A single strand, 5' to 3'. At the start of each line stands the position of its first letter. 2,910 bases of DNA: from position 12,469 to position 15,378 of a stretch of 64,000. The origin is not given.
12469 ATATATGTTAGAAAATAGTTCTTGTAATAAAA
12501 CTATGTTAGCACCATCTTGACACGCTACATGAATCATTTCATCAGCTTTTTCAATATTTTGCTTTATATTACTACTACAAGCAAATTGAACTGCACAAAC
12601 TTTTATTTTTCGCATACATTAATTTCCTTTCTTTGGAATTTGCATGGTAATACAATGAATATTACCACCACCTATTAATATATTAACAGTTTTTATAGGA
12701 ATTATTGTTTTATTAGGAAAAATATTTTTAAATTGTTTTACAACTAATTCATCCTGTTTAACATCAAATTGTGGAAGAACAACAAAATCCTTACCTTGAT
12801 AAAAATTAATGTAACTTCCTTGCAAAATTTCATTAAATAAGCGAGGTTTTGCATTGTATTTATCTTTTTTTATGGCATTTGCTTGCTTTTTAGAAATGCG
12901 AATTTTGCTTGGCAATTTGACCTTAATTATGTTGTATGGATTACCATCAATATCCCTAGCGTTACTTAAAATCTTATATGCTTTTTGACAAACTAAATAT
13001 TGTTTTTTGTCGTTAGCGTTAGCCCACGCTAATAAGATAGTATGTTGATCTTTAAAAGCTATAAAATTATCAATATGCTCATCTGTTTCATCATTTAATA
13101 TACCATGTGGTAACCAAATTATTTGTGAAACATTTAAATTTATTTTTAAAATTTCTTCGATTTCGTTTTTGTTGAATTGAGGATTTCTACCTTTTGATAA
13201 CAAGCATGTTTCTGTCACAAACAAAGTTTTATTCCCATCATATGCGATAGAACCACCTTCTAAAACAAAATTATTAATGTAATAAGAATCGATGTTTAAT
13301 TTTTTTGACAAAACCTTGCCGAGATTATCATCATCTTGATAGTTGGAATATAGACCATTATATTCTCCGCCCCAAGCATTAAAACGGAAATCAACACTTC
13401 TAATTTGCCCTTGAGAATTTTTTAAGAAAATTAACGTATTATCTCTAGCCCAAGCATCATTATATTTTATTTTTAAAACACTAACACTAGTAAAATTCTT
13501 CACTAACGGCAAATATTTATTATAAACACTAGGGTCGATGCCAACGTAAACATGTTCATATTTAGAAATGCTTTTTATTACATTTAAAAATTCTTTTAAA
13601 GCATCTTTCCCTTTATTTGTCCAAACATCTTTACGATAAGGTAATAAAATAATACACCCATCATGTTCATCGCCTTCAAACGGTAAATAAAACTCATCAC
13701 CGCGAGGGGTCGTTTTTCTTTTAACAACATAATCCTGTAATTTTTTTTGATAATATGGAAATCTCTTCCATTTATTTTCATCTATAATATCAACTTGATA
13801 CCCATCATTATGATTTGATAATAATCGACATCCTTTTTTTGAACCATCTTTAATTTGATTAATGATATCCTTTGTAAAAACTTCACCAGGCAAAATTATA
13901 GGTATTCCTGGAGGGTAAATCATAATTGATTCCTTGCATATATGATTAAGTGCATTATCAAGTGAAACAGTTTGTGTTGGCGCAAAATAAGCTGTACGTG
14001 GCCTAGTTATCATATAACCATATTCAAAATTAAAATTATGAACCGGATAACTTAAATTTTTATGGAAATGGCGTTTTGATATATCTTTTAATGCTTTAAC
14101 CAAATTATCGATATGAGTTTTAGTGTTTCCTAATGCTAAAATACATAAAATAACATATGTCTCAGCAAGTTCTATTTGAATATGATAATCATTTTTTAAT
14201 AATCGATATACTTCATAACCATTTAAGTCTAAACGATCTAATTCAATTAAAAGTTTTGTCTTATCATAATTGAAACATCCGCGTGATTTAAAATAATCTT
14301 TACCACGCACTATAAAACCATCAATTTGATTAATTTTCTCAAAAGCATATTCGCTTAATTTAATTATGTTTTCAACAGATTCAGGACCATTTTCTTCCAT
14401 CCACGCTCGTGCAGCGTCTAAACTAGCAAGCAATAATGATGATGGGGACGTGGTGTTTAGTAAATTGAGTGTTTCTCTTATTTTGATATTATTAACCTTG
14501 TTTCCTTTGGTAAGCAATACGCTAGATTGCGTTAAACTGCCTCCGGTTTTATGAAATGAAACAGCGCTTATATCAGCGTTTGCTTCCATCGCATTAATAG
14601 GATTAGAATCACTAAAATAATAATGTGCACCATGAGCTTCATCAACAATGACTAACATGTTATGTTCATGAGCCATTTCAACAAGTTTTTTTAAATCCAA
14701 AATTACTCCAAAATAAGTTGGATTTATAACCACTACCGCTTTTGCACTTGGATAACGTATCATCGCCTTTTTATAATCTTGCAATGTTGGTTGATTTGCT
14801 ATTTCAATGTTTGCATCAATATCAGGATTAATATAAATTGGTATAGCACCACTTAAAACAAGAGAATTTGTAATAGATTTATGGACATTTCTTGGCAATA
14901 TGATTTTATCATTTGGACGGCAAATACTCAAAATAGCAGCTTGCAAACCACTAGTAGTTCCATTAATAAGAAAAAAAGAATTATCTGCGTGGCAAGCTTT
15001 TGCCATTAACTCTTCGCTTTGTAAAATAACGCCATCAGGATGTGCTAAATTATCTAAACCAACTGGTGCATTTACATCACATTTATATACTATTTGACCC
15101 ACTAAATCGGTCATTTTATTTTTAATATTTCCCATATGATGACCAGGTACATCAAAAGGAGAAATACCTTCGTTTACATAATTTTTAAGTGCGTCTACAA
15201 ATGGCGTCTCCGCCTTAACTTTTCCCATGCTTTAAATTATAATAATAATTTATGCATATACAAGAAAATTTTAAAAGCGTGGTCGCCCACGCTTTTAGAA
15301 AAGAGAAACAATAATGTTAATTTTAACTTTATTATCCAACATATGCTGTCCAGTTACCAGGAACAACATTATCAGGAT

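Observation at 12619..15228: Single-polypeptide fusion of arginine decarboxylase and agmatine deiminase, immediately followed by aguB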

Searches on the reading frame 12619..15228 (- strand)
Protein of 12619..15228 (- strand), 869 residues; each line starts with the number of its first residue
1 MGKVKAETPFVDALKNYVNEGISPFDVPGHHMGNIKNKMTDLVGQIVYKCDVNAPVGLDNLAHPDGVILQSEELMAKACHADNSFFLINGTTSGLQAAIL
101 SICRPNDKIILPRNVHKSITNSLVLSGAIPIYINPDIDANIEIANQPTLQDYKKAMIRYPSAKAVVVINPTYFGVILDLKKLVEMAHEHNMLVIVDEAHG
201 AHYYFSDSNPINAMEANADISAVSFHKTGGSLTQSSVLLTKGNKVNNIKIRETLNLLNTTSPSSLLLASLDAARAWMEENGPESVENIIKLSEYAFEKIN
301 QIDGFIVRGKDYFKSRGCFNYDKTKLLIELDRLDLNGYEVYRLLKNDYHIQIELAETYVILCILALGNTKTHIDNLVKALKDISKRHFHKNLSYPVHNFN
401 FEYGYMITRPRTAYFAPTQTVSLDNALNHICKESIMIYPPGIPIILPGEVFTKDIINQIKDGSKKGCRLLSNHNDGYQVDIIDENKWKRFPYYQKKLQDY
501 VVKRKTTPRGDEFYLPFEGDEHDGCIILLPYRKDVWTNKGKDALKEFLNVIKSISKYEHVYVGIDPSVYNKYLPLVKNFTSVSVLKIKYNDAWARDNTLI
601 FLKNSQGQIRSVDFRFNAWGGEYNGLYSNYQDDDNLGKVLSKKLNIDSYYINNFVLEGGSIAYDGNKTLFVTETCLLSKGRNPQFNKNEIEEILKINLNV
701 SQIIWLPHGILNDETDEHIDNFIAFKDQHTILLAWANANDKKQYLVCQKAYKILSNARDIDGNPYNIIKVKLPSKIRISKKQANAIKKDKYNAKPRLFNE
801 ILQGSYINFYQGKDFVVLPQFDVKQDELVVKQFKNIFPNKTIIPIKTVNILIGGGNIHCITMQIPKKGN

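Call 3: search_protein_families(library=pfam, proteins=[window:12619-15228:-], max_evalue=0.01)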
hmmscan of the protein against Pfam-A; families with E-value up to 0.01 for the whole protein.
window:12619-15228:- (869 aa): 8 families
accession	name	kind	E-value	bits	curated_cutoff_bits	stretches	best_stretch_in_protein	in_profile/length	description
PF04371.20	PAD_porph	-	1.7e-92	310.5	25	1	515-865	2-321/321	Porphyromonas-type peptidyl-arginine deiminase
PF01276.26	OKR_DC_1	-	4.5e-69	233.6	27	1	8-328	1-365/417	Orn/Lys/Arg decarboxylase, major domain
PF00155.27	Aminotran_1_2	-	1.7e-13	50.9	19.7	1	73-309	49-299/361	Aminotransferase class I and II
PF00266.25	Aminotran_5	-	8e-09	35.4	21.5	1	72-307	49-299/371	Aminotransferase class-V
PF01041.23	DegT_DnrJ_EryC1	-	2.5e-08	34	19.8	1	72-228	30-173/360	DegT/DnrJ/EryC1/StrS aminotransferase family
PF03711.20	OKR_DC_1_C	-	2e-07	31.8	24.2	1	417-454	62-99/132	Orn/Lys/Arg decarboxylase, C-terminal domain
PF01053.26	Cys_Met_Meta_PP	-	5.4e-05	22.4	27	1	72-227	58-198/381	Cys/Met metabolism PLP-dependent enzyme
PF01212.27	Beta_elim_lyase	-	0.00024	21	27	1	64-234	30-206/288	Beta-eliminating lyase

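Call 4: search_protein_families(library=ncbifam, proteins=[window:12619-15228:-], max_evalue=0.01)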
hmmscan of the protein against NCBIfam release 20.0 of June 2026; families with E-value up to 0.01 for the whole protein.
window:12619-15228:- (869 aa): 43 families (the best 25 are shown)
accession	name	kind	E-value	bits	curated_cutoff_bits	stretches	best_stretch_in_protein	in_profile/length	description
NF010070.0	PRK13551.1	subfamily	1.3e-111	373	483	1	504-867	4-364/365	agmatine deiminase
TIGR03380.1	agmatine_aguA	equivalog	6.1e-108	361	381.8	1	506-866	1-357/357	agmatine deiminase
NF011928.0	PRK15399.1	subfamily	1.8e-26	92.6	968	2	8-282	130-421/713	lysine decarboxylase LdcC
NF011929.0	PRK15400.1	subfamily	1.6e-23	82.9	1056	2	8-282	130-421/714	lysine decarboxylase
NF010092.0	PRK13578.1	subfamily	2.8e-22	78.8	794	1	7-135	108-244/720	ornithine decarboxylase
TIGR04301.1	ODC_inducible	exception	8.4e-22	77.1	1310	1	7-134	108-243/719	ornithine decarboxylase SpeF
NF011603.0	PRK15029.1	equivalog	3.3e-21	75.3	1167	2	9-284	142-446/756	arginine decarboxylase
TIGR04318.1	lacto_ODC_hypo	hypoth_equivalog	5.1e-20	71.4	950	1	10-243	93-353/695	putative ornithine decarboxylase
NF008687.0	PRK11706.1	equivalog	1.3e-12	47.2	375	1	71-228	36-180/375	dTDP-4-amino-4,6-dideoxygalactose transaminase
TIGR03588.1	PseC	equivalog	1.2e-09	37.6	423.5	1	70-227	34-184/380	UDP-4-amino-4,6-dideoxy-N-acetyl-beta-L-altrosamine transaminase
TIGR02379.1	ECA_wecE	subfamily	1.5e-08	33.8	434.85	1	87-229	51-181/376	dTDP-4-amino-4,6-dideoxy-D-glucose transaminase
NF008658.2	PRK11658.1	equivalog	6.7e-07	28.3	631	1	88-208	54-166/379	UDP-4-amino-4-deoxy-L-arabinose aminotransferase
NF004608.1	PRK05937.1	equivalog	2.7e-06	26.4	399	1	64-300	52-280/366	8-amino-7-oxononanoate synthase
TIGR01265.1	tyr_nico_aTase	subfamily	1e-05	24.7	292.45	1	82-208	96-219/403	tyrosine/nicotianamine family aminotransferase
NF006810.0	PRK09331.1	subfamily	1.3e-05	24.2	301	1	50-246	52-241/397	Sep-tRNA:Cys-tRNA synthetase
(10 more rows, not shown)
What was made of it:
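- On Agmatine deiminase (AguA/AIH; Pfam PF04371 PAD_porph, NCBIfam TIGR03380): TIGR03380 covers 1-357 of 357 at 361 bits, which is just under its equivalog cut-off of 381.8 (call 4).
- The AgDI half scores slightly below the NCBIfam equivalog cut-off (361 vs 381.8 bits, call 4).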
